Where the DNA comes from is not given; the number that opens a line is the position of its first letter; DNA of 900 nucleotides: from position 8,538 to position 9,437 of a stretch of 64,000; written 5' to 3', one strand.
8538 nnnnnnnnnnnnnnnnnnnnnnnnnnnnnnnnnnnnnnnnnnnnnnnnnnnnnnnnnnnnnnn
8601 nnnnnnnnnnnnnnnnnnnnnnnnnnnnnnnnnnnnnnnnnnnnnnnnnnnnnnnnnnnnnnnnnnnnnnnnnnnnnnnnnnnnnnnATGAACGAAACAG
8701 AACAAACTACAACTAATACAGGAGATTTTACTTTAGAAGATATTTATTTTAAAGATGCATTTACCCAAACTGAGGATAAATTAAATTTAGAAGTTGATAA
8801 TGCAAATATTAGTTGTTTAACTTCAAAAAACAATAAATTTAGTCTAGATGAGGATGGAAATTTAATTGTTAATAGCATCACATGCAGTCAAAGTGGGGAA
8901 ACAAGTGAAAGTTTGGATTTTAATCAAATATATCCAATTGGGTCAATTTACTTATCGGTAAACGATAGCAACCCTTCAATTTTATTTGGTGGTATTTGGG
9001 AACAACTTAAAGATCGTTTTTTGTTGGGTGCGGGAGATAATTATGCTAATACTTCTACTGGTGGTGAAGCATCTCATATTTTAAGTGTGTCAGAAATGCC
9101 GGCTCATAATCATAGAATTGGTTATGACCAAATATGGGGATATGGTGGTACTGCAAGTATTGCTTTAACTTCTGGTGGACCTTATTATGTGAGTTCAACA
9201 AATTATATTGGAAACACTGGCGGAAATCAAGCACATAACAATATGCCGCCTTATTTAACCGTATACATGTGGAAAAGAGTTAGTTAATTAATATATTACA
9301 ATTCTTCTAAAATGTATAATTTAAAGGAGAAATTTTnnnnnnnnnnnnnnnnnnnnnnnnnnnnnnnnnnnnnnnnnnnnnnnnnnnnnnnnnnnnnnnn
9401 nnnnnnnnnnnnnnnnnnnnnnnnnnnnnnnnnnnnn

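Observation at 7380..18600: Compact PaLoc-like island: regulator, leaderless giant RHS toxin, immunity, holin pair and endolysin with no phage structural genes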

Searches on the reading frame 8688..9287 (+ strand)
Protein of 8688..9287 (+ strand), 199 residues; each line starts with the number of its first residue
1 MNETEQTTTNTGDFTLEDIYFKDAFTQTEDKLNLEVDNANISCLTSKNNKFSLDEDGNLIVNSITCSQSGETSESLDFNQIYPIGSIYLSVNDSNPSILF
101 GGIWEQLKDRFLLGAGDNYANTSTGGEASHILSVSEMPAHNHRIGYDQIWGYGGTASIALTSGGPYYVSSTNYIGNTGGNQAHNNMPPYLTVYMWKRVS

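Call 4: search_protein_families(library=pfam, proteins=[window:8688-9287:+], max_evalue=0.01)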
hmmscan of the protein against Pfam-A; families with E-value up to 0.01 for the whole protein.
window:8688-9287:+ (199 aa): 1 family
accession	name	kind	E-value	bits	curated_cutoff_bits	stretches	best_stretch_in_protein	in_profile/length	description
PF21939.1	Gp10_C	-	5.7e-22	79.6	27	1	78-198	2-139/139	Baseplate structural protein Gp10, C-terminal domain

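Call 6: search_protein_families(library=phrogs, proteins=[window:8688-9287:+], max_evalue=0.01)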
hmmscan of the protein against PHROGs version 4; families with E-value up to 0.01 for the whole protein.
window:8688-9287:+ (199 aa): 11 families
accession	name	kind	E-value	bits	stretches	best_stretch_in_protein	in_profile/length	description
phrog_24267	-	unknown function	1.9e-24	87.7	1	78-198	140-265/266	-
phrog_6465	-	tail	1.4e-18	68.5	2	34-143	69-195/281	tail protein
phrog_5717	-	tail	3.1e-17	63.2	1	8-199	929-1150/1150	tail protein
phrog_8469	-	tail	4.4e-13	50.2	1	107-144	160-197/303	tail fiber protein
phrog_2097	-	tail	8.7e-09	35.7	2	72-143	376-460/644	tail fiber protein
phrog_8763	-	tail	3.1e-08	33.2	1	123-195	647-745/1024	tail protein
phrog_9116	-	tail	2.6e-06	27.5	1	123-192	134-205/455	tail protein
phrog_958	-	tail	3.8e-06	26.5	1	78-120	454-499/606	baseplate wedge subunit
phrog_5795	-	tail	1.2e-05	24.8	1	106-184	423-516/968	tail protein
phrog_20878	-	tail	2.8e-05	24.8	1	80-198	221-364/365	tail fiber protein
phrog_4277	-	tail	8.2e-05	22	1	72-145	580-658/780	tail fiber protein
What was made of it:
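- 8688..9287 (+): Tail-collar (Gp10_C) protein of 199 aa; a phage receptor-binding-protein homologue and the proposed targeting partner of the toxin. PF21939 at 5.7e-22 and PHROG tail-fibre families (calls 4, 6).
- Checked: 8688-9287: 199-aa Gp10_C / tail-collar protein (PF21939 5.7e-22; PHROG tail-fibre families; calls 4, 6).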

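Call 7: search_protein_families(library=ncbifam, proteins=[window:8688-9287:+], max_evalue=0.01)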
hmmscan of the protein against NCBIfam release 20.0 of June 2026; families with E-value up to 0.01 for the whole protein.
window:8688-9287:+ (199 aa): 0 families

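Call 15: search_dna_similar(query=window:8688-9287:+, collection=phages, mode=protein, max_rows=20)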
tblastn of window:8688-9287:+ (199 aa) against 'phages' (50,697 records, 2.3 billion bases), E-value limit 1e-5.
Records with a match: 410; places in all: 454; records where one place covers at least 80% of the query: 39.
Best place of each record, by identity: <60% 410.
By first word of the organism name: Rheinheimera 114; Streptococcus 71; Vibrio 57; Lactococcus 49; Escherichia 30; Lactobacillus 13; Pseudomonas 11; Aeromonas 9; Proteus 8; Salmonella 8; and 18 more.
By host as written in the record: Rheinheimera sp. BAL341 114; - 47; Lactococcus lactis 15; Escherichia coli 12; Lactococcus lactis IL1403 10; Lactococcus lactis subsp. lactis bv. diacetylactis 9; Escherichia coli O157:H7 9; Aeromonas hydrophila 8; and 119 more.
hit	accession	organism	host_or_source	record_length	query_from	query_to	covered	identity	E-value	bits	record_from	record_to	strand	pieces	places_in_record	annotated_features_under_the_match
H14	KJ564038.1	Lactobacillus phage Ld3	Lactobacillus delbrueckii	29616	78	198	61%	50.0%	3e-35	136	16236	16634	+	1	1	putative antireceptor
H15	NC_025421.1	Lactobacillus phage Ld3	Lactobacillus delbrueckii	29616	78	198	61%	50.0%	3e-35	136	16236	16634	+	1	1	minor head protein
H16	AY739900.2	Lactobacillus phage LL-Ku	Lactobacillus delbrueckii subsp. lactis ...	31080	78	199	61%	48.9%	5e-31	124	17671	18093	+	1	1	putative antireceptor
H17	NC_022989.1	Lactobacillus phage LL-Ku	Lactobacillus delbrueckii subsp. lactis ...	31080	78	199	61%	48.9%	5e-31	124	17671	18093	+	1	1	minor head protein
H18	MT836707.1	Bacteriophage sp.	human fecal samples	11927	56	199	72%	41.4%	4e-28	115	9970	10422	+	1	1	record has no annotation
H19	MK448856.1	Streptococcus phage Javan158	Streptococcus dysgalactiae ERR111982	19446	11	199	95%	30.4%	1e-21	97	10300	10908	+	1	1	capsid and scaffold protein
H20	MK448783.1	Streptococcus phage Javan503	Streptococcus pyogenes MGAS10750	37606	11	199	95%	30.3%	3e-17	85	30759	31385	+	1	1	capsid and scaffold protein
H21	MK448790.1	Streptococcus phage Javan515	Streptococcus pyogenes MGAS5005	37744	11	199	95%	30.3%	3e-17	84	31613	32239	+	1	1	capsid and scaffold protein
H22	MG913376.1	Lactobacillus phage PMBT4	Lactobacillus delbrueckii subsp. ...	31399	78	199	61%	46.9%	1e-30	123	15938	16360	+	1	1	antireceptor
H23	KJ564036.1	Lactobacillus phage Ld25A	Lactobacillus delbrueckii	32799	78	198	61%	47.2%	1e-29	120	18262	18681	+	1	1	putative antireceptor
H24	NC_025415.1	Lactobacillus phage Ld25A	Lactobacillus delbrueckii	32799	78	198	61%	47.2%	1e-29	120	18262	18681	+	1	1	minor head protein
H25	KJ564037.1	Lactobacillus phage Ld17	Lactobacillus delbrueckii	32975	78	198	61%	47.1%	2e-30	122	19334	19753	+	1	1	putative antireceptor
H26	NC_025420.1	Lactobacillus phage Ld17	Lactobacillus delbrueckii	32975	78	198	61%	47.1%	2e-30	122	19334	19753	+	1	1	minor head protein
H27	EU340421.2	Lactobacillus phage c5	Lactobacillus delbrueckii subsp. ...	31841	78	198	61%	47.1%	3e-30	122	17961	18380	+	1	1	putative antireceptor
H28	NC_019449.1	Lactobacillus phage c5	Lactobacillus delbrueckii subsp. ...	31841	78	198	61%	47.1%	3e-30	122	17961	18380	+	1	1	minor head protein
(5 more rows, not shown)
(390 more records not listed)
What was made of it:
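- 8688..9287 (+): It is 47-50% identical to the C-termini of Lactobacillus delbrueckii phage antireceptors (call 15).
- On Phage receptor-binding / tail-collar proteins: 47-50% identity to L. delbrueckii phage antireceptor C-termini (call 15).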

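Call 61: search_solved_structures(query=window:8688-9287:+, max_evalue=0.1)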
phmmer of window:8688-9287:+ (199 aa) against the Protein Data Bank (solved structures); distinct sequences matched with E-value up to 0.1: 2.
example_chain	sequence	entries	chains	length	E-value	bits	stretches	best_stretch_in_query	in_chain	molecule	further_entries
2fkk_A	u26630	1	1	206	0.017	18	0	60-119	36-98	Baseplate structural protein Gp10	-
5t2f_A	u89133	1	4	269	0.032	17.1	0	39-75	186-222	DDK kinase regulatory subunit DBF4,Serine/threonine-protein kinase RAD53 chimeric protein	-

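Call 91: get_annotated_region(hit=H20, flank=6000)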
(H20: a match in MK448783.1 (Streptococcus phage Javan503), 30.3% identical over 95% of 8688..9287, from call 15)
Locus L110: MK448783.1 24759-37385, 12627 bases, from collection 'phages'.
description: Streptococcus phage Javan503, complete genome.
organism: Streptococcus phage Javan503 (NCBI taxid 2548217)
taxonomy: Viruses; Duplodnaviria; Heunggongvirae; Uroviricota; Caudoviricetes
host: Streptococcus pyogenes MGAS10750; source: -; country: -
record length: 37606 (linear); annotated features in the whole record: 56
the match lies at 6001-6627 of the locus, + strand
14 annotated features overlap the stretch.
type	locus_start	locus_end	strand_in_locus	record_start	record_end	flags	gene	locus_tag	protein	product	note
CDS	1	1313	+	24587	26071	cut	-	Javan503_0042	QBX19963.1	capsid and scaffold protein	-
CDS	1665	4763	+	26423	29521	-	-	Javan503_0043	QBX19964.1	tail fibers protein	-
CDS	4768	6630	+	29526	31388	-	-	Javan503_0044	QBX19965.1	capsid and scaffold protein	-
CDS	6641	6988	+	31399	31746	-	-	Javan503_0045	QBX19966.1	hypothetical protein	-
CDS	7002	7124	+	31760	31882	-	-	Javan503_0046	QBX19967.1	hypothetical protein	-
CDS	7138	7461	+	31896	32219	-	-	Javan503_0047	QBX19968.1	hypothetical protein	FIG01116909: hypothetical protein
CDS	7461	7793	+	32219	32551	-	-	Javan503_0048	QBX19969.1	holin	-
CDS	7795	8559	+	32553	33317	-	-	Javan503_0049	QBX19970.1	cell wall hydrolase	-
CDS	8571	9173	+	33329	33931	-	-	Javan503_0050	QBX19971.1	hypothetical protein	-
CDS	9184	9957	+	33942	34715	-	-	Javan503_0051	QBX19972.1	tail fiber protein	-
CDS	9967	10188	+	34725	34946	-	-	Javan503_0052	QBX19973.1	hypothetical protein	-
CDS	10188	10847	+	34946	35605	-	-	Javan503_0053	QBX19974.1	hypothetical protein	FIG01117408: hypothetical protein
CDS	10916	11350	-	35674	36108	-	-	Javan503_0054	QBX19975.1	hypothetical protein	FIG01117556: hypothetical protein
CDS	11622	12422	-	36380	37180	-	-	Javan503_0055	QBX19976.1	extracellular nuclease 3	Streptococcal extracellular nuclease 3; Mitogenic factor 3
